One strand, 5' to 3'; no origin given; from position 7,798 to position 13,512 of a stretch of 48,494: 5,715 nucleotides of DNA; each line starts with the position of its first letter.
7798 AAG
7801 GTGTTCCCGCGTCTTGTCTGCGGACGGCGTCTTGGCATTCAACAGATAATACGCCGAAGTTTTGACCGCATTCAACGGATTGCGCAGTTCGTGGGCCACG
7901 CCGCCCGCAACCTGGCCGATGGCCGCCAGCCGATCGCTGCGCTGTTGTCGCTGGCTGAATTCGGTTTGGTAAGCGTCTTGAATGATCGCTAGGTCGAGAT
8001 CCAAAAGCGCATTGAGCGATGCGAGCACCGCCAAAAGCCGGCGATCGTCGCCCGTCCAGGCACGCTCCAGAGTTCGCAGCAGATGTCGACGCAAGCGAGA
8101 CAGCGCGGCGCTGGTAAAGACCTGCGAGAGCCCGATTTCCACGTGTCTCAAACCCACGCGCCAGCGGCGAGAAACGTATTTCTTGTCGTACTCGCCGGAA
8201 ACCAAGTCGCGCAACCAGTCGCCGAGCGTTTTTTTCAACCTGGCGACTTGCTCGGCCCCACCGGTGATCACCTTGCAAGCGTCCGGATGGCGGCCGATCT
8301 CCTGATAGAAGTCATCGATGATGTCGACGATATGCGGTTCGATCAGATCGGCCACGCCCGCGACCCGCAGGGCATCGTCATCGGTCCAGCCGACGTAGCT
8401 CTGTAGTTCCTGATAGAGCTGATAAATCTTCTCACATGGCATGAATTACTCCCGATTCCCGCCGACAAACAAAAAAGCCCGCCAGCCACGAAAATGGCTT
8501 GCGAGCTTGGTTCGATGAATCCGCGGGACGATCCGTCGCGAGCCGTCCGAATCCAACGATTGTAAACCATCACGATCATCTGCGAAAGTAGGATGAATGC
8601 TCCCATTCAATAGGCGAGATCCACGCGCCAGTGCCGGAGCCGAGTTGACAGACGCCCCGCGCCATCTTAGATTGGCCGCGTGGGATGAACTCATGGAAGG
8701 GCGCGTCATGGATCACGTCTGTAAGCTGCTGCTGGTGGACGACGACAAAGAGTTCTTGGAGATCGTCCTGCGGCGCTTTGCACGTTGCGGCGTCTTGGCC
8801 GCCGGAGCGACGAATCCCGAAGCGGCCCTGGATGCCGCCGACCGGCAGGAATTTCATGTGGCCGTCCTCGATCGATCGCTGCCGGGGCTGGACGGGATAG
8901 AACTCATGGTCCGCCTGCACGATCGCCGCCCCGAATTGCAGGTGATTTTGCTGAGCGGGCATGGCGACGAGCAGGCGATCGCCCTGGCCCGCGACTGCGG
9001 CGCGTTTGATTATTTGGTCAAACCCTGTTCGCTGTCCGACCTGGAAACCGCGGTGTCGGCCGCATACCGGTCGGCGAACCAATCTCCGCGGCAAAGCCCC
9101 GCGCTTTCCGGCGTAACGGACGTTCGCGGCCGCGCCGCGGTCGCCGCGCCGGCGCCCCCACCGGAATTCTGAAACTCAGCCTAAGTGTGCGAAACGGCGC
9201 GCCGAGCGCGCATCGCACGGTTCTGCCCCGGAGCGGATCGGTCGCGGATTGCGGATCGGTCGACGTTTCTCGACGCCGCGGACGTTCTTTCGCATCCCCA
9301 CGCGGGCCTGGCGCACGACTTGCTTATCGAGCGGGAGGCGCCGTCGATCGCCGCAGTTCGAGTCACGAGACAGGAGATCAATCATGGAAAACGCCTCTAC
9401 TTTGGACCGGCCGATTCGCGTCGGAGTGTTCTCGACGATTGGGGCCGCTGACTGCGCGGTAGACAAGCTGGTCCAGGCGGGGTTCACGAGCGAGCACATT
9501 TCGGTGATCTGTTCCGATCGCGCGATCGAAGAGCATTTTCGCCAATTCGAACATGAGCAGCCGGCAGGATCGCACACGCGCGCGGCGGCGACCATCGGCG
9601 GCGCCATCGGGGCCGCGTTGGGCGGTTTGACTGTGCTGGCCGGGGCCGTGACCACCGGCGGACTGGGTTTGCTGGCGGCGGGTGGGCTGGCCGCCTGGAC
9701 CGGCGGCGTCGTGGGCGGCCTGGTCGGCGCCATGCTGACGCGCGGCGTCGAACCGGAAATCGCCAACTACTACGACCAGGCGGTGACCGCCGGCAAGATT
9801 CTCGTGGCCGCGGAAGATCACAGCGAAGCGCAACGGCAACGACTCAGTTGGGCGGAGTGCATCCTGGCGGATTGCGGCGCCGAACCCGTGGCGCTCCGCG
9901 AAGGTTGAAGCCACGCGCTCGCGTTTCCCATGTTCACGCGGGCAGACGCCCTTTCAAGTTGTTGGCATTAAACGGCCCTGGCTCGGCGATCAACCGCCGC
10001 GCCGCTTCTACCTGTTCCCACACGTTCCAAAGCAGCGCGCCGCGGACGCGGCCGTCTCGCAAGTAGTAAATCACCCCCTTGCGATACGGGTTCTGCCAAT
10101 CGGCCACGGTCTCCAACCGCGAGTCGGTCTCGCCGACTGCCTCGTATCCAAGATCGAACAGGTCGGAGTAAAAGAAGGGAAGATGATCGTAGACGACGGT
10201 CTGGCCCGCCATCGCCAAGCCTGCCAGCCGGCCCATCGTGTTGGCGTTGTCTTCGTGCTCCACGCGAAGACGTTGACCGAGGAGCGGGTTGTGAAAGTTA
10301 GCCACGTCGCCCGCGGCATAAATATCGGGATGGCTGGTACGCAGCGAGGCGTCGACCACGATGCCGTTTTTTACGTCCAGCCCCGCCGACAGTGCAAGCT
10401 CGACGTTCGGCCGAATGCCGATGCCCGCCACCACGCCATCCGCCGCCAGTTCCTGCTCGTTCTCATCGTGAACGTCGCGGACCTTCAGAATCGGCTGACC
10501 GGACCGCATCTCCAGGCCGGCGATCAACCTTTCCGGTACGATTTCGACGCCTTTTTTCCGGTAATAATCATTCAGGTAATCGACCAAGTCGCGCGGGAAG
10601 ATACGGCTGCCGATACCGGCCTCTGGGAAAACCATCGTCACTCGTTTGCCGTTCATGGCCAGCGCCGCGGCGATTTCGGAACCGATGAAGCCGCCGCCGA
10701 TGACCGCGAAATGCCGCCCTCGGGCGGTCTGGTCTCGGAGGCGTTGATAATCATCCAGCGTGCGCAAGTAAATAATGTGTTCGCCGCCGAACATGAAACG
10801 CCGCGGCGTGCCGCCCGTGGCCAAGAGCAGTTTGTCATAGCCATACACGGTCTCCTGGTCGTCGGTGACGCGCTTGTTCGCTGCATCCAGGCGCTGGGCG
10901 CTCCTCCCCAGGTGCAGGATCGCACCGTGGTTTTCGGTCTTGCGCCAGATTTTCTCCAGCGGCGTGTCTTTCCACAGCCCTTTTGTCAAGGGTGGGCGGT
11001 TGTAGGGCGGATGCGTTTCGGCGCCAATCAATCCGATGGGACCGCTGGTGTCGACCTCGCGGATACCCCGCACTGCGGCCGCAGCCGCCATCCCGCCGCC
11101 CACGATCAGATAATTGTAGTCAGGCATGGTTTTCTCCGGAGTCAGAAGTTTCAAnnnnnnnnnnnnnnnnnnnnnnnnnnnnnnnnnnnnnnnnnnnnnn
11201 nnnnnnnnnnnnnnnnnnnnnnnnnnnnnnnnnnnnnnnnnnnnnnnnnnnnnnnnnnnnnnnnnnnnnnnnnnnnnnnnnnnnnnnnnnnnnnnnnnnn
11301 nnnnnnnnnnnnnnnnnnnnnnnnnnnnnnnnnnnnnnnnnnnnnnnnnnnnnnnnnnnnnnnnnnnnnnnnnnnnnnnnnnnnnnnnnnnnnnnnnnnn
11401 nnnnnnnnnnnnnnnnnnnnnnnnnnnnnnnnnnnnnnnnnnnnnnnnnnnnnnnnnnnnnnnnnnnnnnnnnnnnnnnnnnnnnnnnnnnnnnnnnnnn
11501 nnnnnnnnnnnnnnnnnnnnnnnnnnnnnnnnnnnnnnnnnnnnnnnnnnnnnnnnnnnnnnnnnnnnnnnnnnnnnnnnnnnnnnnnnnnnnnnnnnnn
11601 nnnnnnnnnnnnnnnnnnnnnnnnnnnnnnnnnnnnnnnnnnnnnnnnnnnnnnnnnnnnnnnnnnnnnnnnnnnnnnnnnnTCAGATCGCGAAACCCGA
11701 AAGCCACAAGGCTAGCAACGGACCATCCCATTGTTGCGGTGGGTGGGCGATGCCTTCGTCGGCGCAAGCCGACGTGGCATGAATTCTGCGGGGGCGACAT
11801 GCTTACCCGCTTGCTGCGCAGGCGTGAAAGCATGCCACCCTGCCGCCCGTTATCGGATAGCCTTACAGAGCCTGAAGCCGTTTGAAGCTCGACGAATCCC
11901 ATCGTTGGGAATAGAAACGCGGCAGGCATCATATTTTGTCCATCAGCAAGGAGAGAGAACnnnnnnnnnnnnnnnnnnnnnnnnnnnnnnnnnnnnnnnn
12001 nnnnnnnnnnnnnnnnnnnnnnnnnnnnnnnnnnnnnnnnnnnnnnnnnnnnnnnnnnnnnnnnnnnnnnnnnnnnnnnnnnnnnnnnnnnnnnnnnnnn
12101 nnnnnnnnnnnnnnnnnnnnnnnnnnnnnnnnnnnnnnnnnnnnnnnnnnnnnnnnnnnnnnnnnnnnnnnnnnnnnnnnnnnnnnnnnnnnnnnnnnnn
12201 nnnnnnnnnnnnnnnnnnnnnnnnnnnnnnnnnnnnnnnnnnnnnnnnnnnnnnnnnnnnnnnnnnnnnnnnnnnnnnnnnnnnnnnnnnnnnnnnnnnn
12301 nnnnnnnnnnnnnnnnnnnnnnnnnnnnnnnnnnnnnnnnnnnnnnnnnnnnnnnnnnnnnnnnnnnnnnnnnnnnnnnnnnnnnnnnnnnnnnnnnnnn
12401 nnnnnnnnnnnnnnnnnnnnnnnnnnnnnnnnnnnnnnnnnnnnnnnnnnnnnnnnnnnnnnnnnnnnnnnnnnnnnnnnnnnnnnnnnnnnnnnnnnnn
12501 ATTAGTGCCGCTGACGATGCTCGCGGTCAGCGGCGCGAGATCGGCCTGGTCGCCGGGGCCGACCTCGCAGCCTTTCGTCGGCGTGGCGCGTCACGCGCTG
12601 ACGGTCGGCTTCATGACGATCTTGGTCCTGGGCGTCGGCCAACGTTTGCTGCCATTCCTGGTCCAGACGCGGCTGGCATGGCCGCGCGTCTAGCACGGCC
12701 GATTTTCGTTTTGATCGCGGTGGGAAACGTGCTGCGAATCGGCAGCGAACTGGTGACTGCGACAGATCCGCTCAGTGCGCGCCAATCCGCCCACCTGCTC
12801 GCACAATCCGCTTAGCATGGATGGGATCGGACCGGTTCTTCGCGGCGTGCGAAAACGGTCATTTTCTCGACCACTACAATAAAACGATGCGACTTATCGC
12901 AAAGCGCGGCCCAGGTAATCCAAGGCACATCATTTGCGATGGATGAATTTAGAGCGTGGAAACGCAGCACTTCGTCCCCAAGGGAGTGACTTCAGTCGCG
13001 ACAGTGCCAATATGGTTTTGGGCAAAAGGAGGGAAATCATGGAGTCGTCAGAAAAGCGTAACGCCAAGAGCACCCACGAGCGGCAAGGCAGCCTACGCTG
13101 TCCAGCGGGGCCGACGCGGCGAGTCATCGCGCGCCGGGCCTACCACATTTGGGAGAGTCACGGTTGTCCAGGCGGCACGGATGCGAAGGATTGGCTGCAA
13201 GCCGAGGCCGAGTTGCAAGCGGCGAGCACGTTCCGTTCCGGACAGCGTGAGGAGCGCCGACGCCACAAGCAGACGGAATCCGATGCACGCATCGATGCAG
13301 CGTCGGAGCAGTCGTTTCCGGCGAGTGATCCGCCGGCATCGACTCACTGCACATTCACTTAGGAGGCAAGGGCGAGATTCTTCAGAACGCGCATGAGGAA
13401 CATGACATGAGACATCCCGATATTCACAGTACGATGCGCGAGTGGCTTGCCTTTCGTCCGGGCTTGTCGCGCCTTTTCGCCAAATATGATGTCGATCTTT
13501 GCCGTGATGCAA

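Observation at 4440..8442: Four-gene translationally coupled phosphorelay from a globin-coupled kinase to an ANTAR antiterminator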

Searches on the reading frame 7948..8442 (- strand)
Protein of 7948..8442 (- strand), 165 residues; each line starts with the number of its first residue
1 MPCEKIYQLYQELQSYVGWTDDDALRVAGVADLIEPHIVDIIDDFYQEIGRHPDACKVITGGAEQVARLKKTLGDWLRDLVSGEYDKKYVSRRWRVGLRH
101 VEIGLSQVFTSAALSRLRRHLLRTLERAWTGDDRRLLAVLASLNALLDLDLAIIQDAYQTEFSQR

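Call 7: search_solved_structures(query=window:7948-8442:-, show_alignments=4, max_evalue=0.001)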
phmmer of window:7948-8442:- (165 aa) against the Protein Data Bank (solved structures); distinct sequences matched with E-value up to 0.001: 14.
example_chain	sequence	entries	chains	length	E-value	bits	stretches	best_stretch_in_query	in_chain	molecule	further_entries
5ohe_A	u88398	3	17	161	1e-24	90.6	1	9-160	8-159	Globin-coupled histidine kinase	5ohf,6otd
2w31_A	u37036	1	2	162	2.5e-13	53.6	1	10-161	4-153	GLOBIN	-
8h17_A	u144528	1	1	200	1.2e-10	44.8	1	17-160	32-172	Tlr1989 protein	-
1or4_A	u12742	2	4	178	1.7e-09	41.1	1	29-152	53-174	Heme-based aerotactic transducer hemAT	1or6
3zjj_A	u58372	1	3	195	2e-06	31.1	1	14-107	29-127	PROTOGLOBIN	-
3zh0_A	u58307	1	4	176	5.8e-06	29.6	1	15-107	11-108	PROTOGLOBIN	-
3r0g_A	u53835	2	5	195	6.9e-06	29.4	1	14-107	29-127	Methanosarcina acetivorans protoglobin | PROTOGLOBIN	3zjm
2veb_A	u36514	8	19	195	7.4e-06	29.3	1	14-107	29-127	PROTOGLOBIN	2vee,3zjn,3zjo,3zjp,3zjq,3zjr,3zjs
3zom_A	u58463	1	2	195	7.5e-06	29.2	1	14-107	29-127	PROTOGLOBIN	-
3zjl_A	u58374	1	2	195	8.6e-06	29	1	14-104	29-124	PROTOGLOBIN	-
3zol_A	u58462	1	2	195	1e-05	28.8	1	14-107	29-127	PROTOGLOBIN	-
3zjh_A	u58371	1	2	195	1.9e-05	27.9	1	14-107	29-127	PROTOGLOBIN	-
3qzz_A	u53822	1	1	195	3.8e-05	26.9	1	14-107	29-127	Methanosarcina acetivorans protoglobin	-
3qzx_A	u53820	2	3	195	0.00014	25.1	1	14-107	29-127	Methanosarcina acetivorans protoglobin | PROTOGLOBIN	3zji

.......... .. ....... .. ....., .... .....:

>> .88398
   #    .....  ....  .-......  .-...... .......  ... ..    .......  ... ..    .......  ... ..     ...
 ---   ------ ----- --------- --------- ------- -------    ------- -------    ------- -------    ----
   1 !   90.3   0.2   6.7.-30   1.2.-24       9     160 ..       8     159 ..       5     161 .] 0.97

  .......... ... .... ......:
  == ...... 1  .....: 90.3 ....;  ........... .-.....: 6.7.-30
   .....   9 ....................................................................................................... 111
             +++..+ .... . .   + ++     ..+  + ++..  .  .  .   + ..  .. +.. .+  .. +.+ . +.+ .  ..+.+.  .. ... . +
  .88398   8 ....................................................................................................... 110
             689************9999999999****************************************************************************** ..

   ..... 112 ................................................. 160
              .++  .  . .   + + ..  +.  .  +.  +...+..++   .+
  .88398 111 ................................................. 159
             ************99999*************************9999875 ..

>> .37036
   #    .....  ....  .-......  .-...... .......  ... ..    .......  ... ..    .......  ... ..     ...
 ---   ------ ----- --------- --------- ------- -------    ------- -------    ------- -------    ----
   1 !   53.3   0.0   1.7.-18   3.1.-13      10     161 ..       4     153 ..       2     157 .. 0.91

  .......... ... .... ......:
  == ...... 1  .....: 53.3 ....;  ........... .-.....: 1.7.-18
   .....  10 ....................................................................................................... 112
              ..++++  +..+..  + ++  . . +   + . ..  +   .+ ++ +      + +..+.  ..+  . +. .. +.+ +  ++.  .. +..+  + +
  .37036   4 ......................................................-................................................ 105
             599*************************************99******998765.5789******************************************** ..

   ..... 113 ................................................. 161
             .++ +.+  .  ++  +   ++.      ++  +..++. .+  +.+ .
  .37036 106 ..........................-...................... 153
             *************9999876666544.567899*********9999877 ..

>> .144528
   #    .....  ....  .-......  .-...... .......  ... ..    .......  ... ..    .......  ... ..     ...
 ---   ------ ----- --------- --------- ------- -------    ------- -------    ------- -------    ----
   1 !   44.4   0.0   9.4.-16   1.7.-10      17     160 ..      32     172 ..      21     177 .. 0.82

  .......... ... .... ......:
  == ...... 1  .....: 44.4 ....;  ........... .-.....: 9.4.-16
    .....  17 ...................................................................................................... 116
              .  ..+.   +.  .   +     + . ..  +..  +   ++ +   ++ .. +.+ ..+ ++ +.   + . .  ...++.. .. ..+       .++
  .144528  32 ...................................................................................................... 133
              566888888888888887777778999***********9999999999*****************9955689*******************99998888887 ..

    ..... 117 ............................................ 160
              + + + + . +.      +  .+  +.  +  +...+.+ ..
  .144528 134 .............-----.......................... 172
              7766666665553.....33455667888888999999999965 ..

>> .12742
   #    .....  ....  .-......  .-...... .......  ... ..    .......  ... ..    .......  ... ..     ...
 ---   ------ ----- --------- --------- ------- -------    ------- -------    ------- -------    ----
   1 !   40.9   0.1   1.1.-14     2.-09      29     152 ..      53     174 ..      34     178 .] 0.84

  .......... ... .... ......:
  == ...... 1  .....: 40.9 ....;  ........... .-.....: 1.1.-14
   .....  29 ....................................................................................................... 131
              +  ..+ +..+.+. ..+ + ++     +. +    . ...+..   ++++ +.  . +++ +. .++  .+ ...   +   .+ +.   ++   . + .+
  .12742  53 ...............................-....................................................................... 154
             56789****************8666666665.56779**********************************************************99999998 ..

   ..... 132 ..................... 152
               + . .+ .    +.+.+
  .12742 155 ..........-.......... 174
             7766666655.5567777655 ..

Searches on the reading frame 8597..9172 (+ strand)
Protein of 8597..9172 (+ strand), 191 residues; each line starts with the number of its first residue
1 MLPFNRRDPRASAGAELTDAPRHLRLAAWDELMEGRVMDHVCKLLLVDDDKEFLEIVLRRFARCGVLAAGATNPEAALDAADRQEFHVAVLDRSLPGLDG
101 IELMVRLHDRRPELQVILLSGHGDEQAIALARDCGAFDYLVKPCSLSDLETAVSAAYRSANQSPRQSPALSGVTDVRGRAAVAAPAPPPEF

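Call 3: search_protein_families(library=pfam, proteins=[window:8597-9172:+], max_evalue=0.01)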
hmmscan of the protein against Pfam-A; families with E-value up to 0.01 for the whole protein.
window:8597-9172:+ (191 aa): 1 family
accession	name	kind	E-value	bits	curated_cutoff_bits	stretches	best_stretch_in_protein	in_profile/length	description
PF00072.30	Response_reg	-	2.6e-22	79.5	30.2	1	45-153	2-110/111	Response regulator receiver domain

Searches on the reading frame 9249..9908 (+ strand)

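Call 24: search_protein_families(library=pfam, proteins=[window:9249-9908:+], max_evalue=0.001)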
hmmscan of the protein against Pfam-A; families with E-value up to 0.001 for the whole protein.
window:9249-9908:+ (219 aa): 1 family
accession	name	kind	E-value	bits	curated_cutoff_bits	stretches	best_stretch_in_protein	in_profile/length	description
PF11181.13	YflT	-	0.00019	22.3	26.2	1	58-125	3-67/99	Heat induced stress protein YflT domain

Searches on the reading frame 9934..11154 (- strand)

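Call 3: search_protein_families(library=pfam, proteins=[window:9934-11154:-], max_evalue=0.01)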
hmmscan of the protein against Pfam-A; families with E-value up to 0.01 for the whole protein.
window:9934-11154:- (406 aa): 11 families
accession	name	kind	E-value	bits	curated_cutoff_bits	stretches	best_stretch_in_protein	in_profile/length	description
PF07992.20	Pyr_redox_2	-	1e-56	193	26.1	1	13-303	1-286/291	Pyridine nucleotide-disulphide oxidoreductase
PF14721.12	AIF_C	-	1.9e-17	64.4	25.9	2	355-390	94-129/130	Apoptosis-inducing factor, mitochondrion-associated, C-term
PF00070.33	Pyr_redox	-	1.1e-11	45.6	22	1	148-215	1-67/82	Pyridine nucleotide-disulphide oxidoreductase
PF13738.12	Pyr_redox_3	-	6.8e-06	26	30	1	96-282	116-305/305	Pyridine nucleotide-disulphide oxidoreductase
PF14759.12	Reductase_C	-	1.3e-05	26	25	1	327-399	1-73/85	Reductase C-terminal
PF13241.12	NAD_binding_7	-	0.0012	19.9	22.1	0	145-194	6-51/104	Putative NAD(P)-binding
PF21791.3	MDHAR3-like_C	-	0.0012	19.5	27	1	325-376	1-54/88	Monodehydroascorbate reductase 3-like, C-terminal domain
PF13434.12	Lys_Orn_oxgnase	-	0.0019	17.8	21.3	0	91-174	134-216/339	L-lysine 6-monooxygenase/L-ornithine 5-monooxygenase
PF13450.12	NAD_binding_8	-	0.0027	18.4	21.9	0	151-186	1-36/68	NAD(P)-binding Rossmann-like domain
PF01266.30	DAO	-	0.0039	17.2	27.9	0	149-178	2-31/353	FAD dependent oxidoreductase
PF02737.24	3HCDH_N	-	0.0063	16.9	22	0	150-175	3-28/180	3-hydroxyacyl-CoA dehydrogenase, NAD binding domain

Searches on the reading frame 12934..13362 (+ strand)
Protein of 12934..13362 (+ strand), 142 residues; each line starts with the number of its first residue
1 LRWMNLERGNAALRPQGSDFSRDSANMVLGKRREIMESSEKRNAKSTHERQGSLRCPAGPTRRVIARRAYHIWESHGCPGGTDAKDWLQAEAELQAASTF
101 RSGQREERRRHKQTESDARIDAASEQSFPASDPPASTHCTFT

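Call 24: search_protein_families(library=pfam, proteins=[window:12934-13362:+], max_evalue=0.001)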
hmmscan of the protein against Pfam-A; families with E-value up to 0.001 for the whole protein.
window:12934-13362:+ (142 aa): 1 family
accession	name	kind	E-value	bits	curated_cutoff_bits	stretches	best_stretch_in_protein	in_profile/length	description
PF11154.13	DUF2934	-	1.6e-13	50.5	22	1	63-96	4-37/37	Protein of unknown function (DUF2934)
